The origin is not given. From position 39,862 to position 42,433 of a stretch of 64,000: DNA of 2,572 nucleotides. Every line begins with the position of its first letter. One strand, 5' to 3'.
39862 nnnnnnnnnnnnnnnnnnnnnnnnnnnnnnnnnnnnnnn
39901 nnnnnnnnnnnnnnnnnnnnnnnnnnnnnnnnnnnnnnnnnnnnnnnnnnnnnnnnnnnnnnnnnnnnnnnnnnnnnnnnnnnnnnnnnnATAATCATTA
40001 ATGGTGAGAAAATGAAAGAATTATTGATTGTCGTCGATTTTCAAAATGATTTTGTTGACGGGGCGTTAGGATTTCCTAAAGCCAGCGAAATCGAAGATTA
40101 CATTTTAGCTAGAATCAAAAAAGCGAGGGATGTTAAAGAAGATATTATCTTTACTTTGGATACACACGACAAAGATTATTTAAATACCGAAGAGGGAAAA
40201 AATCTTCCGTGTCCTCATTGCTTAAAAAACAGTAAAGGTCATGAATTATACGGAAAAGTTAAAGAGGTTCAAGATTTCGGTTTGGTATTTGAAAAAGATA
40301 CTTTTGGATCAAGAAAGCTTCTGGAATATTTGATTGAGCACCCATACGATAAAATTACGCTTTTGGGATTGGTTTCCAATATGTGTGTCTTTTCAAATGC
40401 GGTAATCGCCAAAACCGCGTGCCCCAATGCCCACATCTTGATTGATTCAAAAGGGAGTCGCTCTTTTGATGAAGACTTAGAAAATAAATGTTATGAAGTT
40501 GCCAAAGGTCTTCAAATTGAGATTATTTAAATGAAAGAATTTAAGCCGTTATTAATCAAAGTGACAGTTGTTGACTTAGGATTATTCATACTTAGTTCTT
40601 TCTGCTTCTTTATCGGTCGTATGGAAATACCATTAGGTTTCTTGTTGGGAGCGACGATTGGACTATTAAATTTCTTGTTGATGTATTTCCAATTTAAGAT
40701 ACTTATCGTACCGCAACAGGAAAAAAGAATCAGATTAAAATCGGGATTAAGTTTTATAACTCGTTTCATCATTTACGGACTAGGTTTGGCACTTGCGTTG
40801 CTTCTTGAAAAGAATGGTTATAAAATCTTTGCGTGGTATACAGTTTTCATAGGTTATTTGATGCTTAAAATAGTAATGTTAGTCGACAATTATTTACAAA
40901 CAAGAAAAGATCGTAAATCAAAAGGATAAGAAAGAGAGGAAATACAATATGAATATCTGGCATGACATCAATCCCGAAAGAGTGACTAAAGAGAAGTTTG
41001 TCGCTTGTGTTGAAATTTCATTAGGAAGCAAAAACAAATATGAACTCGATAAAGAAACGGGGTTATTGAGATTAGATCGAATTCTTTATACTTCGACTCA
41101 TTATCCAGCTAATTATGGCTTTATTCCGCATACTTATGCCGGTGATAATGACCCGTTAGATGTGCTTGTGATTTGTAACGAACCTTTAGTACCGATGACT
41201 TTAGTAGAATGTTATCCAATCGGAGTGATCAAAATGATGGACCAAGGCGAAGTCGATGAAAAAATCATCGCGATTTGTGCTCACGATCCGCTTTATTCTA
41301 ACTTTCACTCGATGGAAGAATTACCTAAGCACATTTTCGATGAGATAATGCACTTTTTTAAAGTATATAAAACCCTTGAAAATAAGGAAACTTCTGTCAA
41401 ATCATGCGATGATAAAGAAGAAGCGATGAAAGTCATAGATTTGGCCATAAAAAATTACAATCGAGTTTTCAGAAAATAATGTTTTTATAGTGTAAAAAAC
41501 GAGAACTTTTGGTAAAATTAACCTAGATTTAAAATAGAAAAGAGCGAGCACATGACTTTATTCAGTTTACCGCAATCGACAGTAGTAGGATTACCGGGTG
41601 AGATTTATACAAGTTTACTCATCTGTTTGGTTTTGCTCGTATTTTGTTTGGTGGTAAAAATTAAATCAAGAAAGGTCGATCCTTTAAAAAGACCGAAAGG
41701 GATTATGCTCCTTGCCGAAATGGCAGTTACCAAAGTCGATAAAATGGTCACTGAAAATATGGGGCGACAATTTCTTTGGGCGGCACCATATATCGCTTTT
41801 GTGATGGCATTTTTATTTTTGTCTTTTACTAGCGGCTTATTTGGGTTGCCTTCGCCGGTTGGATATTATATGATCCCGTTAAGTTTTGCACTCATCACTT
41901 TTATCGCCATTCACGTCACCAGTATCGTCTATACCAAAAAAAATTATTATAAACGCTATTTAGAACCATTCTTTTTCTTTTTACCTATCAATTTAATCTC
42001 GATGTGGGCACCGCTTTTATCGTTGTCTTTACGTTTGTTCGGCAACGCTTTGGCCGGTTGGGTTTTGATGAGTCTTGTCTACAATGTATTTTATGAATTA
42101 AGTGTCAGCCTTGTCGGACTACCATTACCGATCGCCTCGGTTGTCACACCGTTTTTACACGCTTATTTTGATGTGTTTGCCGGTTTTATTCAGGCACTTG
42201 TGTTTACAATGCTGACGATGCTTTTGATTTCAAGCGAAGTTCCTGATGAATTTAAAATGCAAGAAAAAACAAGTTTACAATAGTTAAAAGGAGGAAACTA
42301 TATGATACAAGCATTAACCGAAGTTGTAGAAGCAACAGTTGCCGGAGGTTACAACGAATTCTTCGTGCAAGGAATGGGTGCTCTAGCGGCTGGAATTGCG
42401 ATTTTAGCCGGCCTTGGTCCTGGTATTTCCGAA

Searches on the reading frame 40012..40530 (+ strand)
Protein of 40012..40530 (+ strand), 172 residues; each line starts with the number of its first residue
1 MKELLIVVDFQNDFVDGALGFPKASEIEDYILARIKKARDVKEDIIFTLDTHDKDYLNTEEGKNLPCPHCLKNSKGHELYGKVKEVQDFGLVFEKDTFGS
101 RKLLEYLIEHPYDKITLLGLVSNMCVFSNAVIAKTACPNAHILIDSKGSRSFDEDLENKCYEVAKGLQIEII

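Call 23: search_protein_families(library=pfam, proteins=[window:40012-40530:+], max_evalue=0.001)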
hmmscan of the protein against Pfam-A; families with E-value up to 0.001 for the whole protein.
window:40012-40530:+ (172 aa): 1 family
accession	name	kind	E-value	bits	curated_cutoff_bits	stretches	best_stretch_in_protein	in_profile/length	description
PF00857.26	Isochorismatase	-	4.7e-16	59.8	27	1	4-133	2-134/175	Isochorismatase domain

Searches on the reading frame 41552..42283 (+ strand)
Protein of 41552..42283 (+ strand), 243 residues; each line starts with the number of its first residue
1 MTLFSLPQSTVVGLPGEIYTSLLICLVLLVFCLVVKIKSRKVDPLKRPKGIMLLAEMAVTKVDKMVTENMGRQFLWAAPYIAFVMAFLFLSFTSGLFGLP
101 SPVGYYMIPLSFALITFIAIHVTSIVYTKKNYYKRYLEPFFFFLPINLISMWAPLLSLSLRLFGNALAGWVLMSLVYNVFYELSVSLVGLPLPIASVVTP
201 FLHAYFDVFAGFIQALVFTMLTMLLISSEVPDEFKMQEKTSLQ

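Call 23: search_protein_families(library=pfam, proteins=[window:41552-42283:+], max_evalue=0.001)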
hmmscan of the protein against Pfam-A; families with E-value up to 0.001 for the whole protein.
window:41552-42283:+ (243 aa): 1 family
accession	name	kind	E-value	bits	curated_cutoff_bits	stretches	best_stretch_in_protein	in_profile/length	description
PF00119.25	ATP-synt_A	-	7.5e-36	124.5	33.9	1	20-226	3-216/217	ATP synthase A chain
